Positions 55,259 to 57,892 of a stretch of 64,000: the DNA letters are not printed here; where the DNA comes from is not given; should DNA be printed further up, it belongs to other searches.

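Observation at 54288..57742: Orphan, divergent VirD4/TraG-like coupling ATPase adjacent to a pentapeptide-repeat protein inside a housekeeping neighbourhood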

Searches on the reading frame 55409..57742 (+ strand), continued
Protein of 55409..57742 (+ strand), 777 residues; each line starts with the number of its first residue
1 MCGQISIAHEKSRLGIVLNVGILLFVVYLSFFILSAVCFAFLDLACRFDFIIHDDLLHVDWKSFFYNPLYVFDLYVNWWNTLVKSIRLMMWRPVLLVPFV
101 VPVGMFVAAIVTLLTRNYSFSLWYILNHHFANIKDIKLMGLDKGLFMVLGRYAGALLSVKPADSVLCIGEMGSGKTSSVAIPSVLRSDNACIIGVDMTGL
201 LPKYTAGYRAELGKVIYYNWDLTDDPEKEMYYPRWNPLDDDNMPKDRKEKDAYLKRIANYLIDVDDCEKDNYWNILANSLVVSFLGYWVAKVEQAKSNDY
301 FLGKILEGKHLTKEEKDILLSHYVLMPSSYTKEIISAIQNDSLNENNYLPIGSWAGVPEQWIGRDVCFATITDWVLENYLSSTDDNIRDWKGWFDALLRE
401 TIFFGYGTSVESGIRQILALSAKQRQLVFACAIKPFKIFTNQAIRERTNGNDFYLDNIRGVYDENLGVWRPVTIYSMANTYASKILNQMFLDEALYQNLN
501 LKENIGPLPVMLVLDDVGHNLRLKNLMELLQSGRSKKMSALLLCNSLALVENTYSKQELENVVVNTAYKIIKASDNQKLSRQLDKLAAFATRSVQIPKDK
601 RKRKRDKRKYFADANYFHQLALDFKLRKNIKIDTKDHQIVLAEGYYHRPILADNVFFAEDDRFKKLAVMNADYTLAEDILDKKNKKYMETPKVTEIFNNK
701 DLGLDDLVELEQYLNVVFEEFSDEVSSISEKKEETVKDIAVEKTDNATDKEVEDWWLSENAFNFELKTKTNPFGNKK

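Call 16: find_homologous_proteins(query=A1, max_evalue=0.00001)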
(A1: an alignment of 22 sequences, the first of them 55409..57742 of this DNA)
Query A1 (22 sequences) (777 aa, profile of the alignment): 88 proteins with E <= 0.00001 among 8000 candidates.
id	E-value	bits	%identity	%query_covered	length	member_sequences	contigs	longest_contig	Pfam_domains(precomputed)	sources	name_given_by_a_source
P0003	0.0e+0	1269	69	100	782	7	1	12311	PF10412.16,PF02534.21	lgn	-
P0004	0.0e+0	1259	67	100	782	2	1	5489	PF10412.16,PF02534.21,PF12696.14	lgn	-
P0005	0.0e+0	1246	65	100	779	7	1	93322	PF02534.21,PF12696.14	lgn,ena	-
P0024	0.0e+0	1237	62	100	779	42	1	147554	PF10412.16,PF02534.21,PF12696.14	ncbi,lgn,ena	-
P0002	0.0e+0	1237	69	100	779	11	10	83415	PF02534.21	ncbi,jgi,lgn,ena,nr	ncbi:MAG: type IV secretory system conjugative DNA transfer family protein [Alphaproteobacteria bact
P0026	0.0e+0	1234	61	100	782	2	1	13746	PF10412.16,PF02534.21,PF12696.14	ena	-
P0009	0.0e+0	1233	63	100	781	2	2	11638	PF02534.21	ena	-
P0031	0.0e+0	1231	59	100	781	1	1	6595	PF10412.16,PF02534.21,PF12696.14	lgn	-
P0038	0.0e+0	1224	56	100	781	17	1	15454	PF10412.16,PF02534.21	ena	-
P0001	0.0e+0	1222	100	100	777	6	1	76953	PF10412.16,PF02534.21,PF12696.14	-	-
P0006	0.0e+0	1221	63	100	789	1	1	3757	PF10412.16,PF02534.21,PF12696.14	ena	-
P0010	0.0e+0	1213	62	100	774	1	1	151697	PF02534.21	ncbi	-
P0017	0.0e+0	1207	62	100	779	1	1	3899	PF02534.21,PF12696.14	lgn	-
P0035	0.0e+0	1205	59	100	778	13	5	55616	PF02534.21,PF12696.14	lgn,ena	-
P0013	0.0e+0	1204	63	100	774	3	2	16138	PF12696.14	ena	-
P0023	0.0e+0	1204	62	100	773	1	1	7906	PF04665.19,PF02534.21,PF12696.14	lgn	-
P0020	0.0e+0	1203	62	100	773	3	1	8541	PF04665.19,PF02534.21,PF12696.14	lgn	-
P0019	0.0e+0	1203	62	100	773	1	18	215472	PF04665.19,PF02534.21,PF12696.14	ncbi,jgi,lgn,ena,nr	ncbi:MAG: type IV secretory system conjugative DNA transfer family protein [Alphaproteobacteria bact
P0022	0.0e+0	1199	62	100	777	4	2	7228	PF02534.21,PF12696.14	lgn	-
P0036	0.0e+0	1197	59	100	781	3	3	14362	PF10412.16,PF02534.21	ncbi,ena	-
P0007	0.0e+0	1197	65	99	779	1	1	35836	PF10412.16,PF02534.21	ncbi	-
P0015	0.0e+0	1195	63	99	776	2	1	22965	PF02534.21,PF12696.14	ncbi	-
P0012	0.0e+0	1189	63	100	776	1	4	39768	PF02534.21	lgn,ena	-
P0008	0.0e+0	1185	65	100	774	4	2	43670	PF10412.16,PF02534.21,PF12696.14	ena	-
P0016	0.0e+0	1185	62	100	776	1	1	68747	PF10412.16,PF02534.21,PF12696.14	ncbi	-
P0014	0.0e+0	1185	63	100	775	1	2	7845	PF02534.21,PF12696.14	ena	-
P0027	0.0e+0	1184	61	100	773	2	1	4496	PF10412.16,PF02534.21,PF12696.14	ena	-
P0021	0.0e+0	1182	62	99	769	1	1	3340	PF10412.16,PF02534.21,PF12696.14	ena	-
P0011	0.0e+0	1181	64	99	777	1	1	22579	PF10412.16,PF02534.21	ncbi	-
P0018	0.0e+0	1179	63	100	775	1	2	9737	PF02534.21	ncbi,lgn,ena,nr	ncbi:MAG: type IV secretory system conjugative DNA transfer family protein [Alphaproteobacteria bact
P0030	0.0e+0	1177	61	100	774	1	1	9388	PF02534.21,PF12696.14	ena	-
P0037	0.0e+0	1175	58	99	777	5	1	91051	PF10412.16,PF02534.21,PF12696.14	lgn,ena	-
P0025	0.0e+0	1173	61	100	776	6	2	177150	PF02534.21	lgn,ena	-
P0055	0.0e+0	1158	45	100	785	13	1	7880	PF02534.21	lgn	-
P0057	0.0e+0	1157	43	100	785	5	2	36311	PF02534.21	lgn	-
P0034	0.0e+0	1157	60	100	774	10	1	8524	PF02534.21,PF12696.14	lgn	-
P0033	0.0e+0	1155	60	99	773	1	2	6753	PF02534.21,PF12696.14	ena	-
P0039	0.0e+0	1150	58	100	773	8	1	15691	PF10412.16,PF02534.21,PF12696.14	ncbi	-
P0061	0.0e+0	1146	42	100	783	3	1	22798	PF02534.21,PF12696.14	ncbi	-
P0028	0.0e+0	1136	61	100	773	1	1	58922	PF10412.16,PF02534.21,PF12696.14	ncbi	-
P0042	0.0e+0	1113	51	100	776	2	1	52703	PF10412.16,PF02534.21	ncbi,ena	-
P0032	0.0e+0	1105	60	100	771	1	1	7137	PF10412.16,PF02534.21,PF12696.14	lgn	-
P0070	0.0e+0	1105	42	100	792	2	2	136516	PF02534.21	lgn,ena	-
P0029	0.0e+0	1102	61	100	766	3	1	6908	PF02534.21,PF12696.14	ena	-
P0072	0.0e+0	1098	41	100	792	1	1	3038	PF02534.21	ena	-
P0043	0.0e+0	1095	50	100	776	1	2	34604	PF10412.16,PF02534.21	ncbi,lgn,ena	-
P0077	0.0e+0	1086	41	100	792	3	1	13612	PF02534.21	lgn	-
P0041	0.0e+0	1084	55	100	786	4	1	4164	PF02534.21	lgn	-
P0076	0.0e+0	1084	42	100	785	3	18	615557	PF10412.16,PF02534.21,PF12696.14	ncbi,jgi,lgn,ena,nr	ncbi:MAG: hypothetical protein E7019_00755 [Alphaproteobacteria bacterium]|nr:hypothetical protein [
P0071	0.0e+0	1081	42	100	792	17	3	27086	PF02534.21,PF12696.14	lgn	-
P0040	0.0e+0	1079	57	99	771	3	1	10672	PF02534.21,PF12696.14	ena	-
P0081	0.0e+0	1078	39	91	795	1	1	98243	PF02534.21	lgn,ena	-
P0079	0.0e+0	1078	42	100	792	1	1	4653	PF02534.21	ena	-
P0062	0.0e+0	1073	43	100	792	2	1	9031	PF02534.21,PF12696.14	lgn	-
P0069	0.0e+0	1070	41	100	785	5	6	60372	PF10412.16,PF02534.21,PF12696.14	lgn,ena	-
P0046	0.0e+0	1063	47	100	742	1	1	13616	PF10412.16,PF02534.21,PF12696.14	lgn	-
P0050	0.0e+0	1061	48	97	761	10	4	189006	PF02534.21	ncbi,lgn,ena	-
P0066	0.0e+0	1056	40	100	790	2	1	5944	PF02534.21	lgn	-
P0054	0.0e+0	1047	49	87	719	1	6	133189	PF02534.21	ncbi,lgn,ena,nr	ncbi:MAG: type IV secretory system conjugative DNA transfer family protein [Alphaproteobacteria bact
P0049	0.0e+0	1039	48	99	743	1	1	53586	PF02534.21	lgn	-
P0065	0.0e+0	1035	41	100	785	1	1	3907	PF02534.21,PF12696.14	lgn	-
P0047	0.0e+0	1031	49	97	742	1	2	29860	PF02534.21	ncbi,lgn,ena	-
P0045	0.0e+0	1028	47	99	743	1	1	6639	PF02534.21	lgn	-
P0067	0.0e+0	1023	41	98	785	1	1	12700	PF02534.21,PF12696.14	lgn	-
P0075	0.0e+0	1017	41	100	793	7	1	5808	PF02534.21,PF12696.14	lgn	-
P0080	0.0e+0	1016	40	99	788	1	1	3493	PF02534.21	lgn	-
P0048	0.0e+0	1013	47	99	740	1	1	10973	PF02534.21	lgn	-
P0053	0.0e+0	1012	46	97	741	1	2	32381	PF10412.16,PF02534.21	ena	-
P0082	1.4e-298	1011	36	91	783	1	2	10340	PF02534.21,PF12696.14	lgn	-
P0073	5.5e-298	1009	41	100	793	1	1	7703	PF02534.21,PF12696.14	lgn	-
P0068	5.1e-297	1006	42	96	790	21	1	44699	PF02534.21,PF12696.14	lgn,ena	-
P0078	7.0e-297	1005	41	100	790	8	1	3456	PF10412.16,PF02534.21,PF12696.14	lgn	-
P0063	1.4e-291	988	43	99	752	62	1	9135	PF02534.21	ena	-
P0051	5.8e-290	982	50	86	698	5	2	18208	PF02534.21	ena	-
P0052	4.7e-289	979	49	88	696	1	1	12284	PF10412.16,PF02534.21,PF12696.14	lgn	-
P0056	3.5e-272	923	45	100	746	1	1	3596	PF02534.21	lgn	-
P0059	1.2e-270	918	48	88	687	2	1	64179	PF10412.16,PF02534.21,PF12696.14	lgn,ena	-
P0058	2.0e-270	918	48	89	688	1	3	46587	PF02534.21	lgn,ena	-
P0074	3.6e-262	890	45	88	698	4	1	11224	PF02534.21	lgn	-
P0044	5.6e-260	883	64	69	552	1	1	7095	PF02534.21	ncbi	-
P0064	2.6e-258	878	47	89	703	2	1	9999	PF10412.16,PF02534.21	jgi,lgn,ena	-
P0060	6.2e-258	876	49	84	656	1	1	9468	PF10412.16,PF02534.21,PF12696.14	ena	-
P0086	1.6e-257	875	29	71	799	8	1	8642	PF02534.21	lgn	-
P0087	1.7e-257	875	29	71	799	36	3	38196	PF10412.16,PF02534.21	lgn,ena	-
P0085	8.6e-239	813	30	78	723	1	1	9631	PF10412.16,PF02534.21,PF12696.14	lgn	-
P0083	1.3e-214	733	43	66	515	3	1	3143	PF02534.21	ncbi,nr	ncbi:MAG: type IV secretory system conjugative DNA transfer family protein, partial [Alphaproteobact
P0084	2.7e-152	527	41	47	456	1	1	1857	PF02534.21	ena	-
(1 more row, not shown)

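Call 19: find_encoding_contigs(protein=P0085, flank=10000, max_places=2)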
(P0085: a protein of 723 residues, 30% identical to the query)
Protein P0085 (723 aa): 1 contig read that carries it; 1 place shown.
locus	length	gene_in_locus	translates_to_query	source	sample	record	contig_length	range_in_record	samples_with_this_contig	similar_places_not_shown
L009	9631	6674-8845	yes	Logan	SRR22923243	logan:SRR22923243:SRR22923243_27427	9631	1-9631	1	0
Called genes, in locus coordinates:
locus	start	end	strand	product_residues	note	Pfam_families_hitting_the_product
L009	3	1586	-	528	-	?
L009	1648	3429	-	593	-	PF02518:HATPase_c, PF13589:HATPase_c_3, PF01119:DNA_mis_repair, PF08676:MutL_C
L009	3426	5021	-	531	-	PF00342:PGI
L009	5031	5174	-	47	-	-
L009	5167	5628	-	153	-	PF01252:Peptidase_A8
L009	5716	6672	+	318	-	PF00805:Pentapeptide, PF13576:Pentapeptide_3 (faint), PF13599:Pentapeptide_4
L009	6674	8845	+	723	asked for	PF02534:T4SS-DNA_transf, PF10412:TrwB_AAD_bind, PF12696:TraG-D_C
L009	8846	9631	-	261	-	?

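Call 20: find_encoding_contigs(protein=P0050, flank=10000, max_places=1)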
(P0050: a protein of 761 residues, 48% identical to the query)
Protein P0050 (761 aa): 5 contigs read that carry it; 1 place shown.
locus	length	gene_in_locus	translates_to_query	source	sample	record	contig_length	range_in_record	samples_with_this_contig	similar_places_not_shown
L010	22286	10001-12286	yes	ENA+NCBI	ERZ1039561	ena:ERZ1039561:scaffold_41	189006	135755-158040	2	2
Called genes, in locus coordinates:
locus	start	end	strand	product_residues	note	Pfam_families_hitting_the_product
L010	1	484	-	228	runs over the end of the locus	PF00072:Response_reg, PF00486:Trans_reg_C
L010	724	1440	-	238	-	PF04402:SIMPL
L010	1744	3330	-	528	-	PF00009:GTP_EFTU, PF01926:MMR_HSR1 (weak), PF22042:EF-G_D2, PF03144:GTP_EFTU_D2, PF16658:RF3_C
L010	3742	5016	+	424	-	PF10544:T5orf172, PF13455:MUG113, PF13651:EcoRI_methylase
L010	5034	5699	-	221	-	-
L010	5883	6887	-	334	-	PF01408:GFO_IDH_MocA, PF02423:OCD_Mu_crystall (faint), PF02629:CoA_binding (faint), PF22725:GFO_IDH_MocA_C3, PF02894:GFO_IDH_MocA_C (weak)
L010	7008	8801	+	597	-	-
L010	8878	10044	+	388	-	PF13599:Pentapeptide_4, PF25296:Decapeptide (weak), PF00805:Pentapeptide, PF13576:Pentapeptide_3 (weak), PF00805:Pentapeptide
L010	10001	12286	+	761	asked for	PF02534:T4SS-DNA_transf (weak)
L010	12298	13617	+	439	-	PF05496:RuvB_N, PF00004:AAA, PF07728:AAA_5 (faint), PF13173:AAA_14 (weak), PF16193:AAA_assoc_2, PF12002:MgsA_C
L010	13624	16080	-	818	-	PF01751:Toprim, PF01131:Topoisom_bac, PF01396:Zn_ribbon_Top1, PF13368:Toprim_C_rpt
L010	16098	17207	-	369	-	PF21102:DprA_N, PF02481:DNA_processg_A, PF18306:LDcluster4 (weak), PF17782:WHD_DprA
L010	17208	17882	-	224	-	PF02660:G3P_acyltransf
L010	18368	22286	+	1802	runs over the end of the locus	PF07603:Lcl_C (faint)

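Call 30: predict_structure(alignment_id=A1)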
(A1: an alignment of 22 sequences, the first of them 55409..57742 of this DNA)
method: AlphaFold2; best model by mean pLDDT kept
length: 777 residues; sequences in the alignment: 22
mean_pLDDT: 79.0   pTM: 0.72
mean pLDDT of the five models: 79.0, 77.4, 76.7, 73.1, 72.1
residues with pLDDT >= 90: 225; 70-90: 383; 50-70: 87; < 50: 82
segments of 3 or more residues with pLDDT < 50: 1-11, 592-612, 732-777
pLDDT, mean of each block of 10 residues (from residue 1): 39 60 81 87 76 63 83 86 80 81 80 59 56 84 87 89 89 89 93 90 93 92 88 92 89 92 68 87 95 94 89 92 90 90 88 88 90 88 70 92 91 93 85 87 91 88 90 92 91 91 75 88 90 90 90 87 89 82 79 41 43 63 59 74 81 89 86 82 78 76 66 72 61 47 32 42 36 40
secondary structure, 60 per line:
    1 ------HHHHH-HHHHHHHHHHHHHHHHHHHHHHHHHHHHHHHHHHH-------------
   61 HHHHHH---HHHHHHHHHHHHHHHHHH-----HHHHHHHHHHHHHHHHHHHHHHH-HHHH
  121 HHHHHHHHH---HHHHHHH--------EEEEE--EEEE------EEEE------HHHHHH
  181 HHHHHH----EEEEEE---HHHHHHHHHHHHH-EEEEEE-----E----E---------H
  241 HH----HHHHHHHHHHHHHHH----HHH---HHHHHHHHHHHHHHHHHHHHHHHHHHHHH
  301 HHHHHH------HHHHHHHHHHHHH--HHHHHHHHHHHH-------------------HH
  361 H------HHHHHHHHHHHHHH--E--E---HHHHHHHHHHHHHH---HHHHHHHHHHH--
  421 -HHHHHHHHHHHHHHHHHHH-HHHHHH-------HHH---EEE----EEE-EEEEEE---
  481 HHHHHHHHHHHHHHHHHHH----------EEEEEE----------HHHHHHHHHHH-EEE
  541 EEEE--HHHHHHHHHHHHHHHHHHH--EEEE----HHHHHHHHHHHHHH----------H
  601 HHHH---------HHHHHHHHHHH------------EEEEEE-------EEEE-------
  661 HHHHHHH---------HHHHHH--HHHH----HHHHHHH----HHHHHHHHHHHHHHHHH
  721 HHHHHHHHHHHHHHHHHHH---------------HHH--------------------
elements in order (helices of 4 or more, strands of 3 or more residues): H7-11 H13-47 H61-66 H70-87 H93-115 H117-129 H133-139 E148-152 E155-158 E165-168 H175-186 E191-196 H200-212 E214-219 H247-261 H272-306 H313-325 H328-339 H368-381 H391-404 H408-418 H422-440 H442-447 E461-463 E468-470 E472-477 H481-499 E510-515 H526-536 E538-544 H547-565 E568-571 H576-589 H600-604 H614-624 E637-642 E650-653 H661-667 H677-682 H685-688 H693-699 H704-739

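Call 35: fold_search(model_id=the predicted structure, library=pdb)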
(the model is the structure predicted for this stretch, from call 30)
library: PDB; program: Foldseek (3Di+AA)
matches with E <= 10: 172; with E <= 0.001: 67
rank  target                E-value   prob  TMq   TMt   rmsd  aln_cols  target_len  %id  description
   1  8dol_A                1.8e-15  1.00  0.44  0.62  12.0       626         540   14  Mechanism of regulation of the Helicobacter pylori Cagbeta ATPase by CagZ (released 2023-02-15)
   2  8dol_D                3.4e-15  1.00  0.43  0.61  15.2       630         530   13  Mechanism of regulation of the Helicobacter pylori Cagbeta ATPase by CagZ (released 2023-02-15)
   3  8dol_B                4.3e-14  1.00  0.40  0.60  12.4       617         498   13  Mechanism of regulation of the Helicobacter pylori Cagbeta ATPase by CagZ (released 2023-02-15)
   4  8dol_F                6.3e-14  1.00  0.44  0.64  11.7       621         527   13  Mechanism of regulation of the Helicobacter pylori Cagbeta ATPase by CagZ (released 2023-02-15)
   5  8dol_C                1.1e-13  1.00  0.43  0.63  14.3       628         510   14  Mechanism of regulation of the Helicobacter pylori Cagbeta ATPase by CagZ (released 2023-02-15)
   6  1e9r_G                5.9e-09  1.00  0.38  0.67   7.8       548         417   10  Bacterial conjugative coupling protein TrwBdeltaN70. Trigonal form in complex with sulphate. (released 2001-02-06)
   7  1e9r_D                1.5e-08  1.00  0.38  0.67   7.7       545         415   10  Bacterial conjugative coupling protein TrwBdeltaN70. Trigonal form in complex with sulphate. (released 2001-02-06)
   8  1e9s_L                1.7e-08  1.00  0.38  0.65   8.7       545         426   11  Bacterial conjugative coupling protein TrwBdeltaN70. Unbound monoclinic form. (released 2001-02-06)
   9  1e9s_F                2.2e-08  1.00  0.38  0.64   9.0       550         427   11  Bacterial conjugative coupling protein TrwBdeltaN70. Unbound monoclinic form. (released 2001-02-06)
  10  1e9r_A                2.4e-08  1.00  0.38  0.66   7.9       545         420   10  Bacterial conjugative coupling protein TrwBdeltaN70. Trigonal form in complex with sulphate. (released 2001-02-06)
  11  1e9r_B                2.4e-08  1.00  0.38  0.65   8.3       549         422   10  Bacterial conjugative coupling protein TrwBdeltaN70. Trigonal form in complex with sulphate. (released 2001-02-06)
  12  1e9s_I                2.6e-08  1.00  0.37  0.63   8.7       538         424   11  Bacterial conjugative coupling protein TrwBdeltaN70. Unbound monoclinic form. (released 2001-02-06)
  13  1e9s_M                2.7e-08  1.00  0.38  0.65   8.3       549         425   12  Bacterial conjugative coupling protein TrwBdeltaN70. Unbound monoclinic form. (released 2001-02-06)
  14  1e9r_E                2.9e-08  1.00  0.36  0.63   6.7       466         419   10  Bacterial conjugative coupling protein TrwBdeltaN70. Trigonal form in complex with sulphate. (released 2001-02-06)
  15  1e9r_F                3.0e-08  1.00  0.38  0.67   8.2       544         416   11  Bacterial conjugative coupling protein TrwBdeltaN70. Trigonal form in complex with sulphate. (released 2001-02-06)
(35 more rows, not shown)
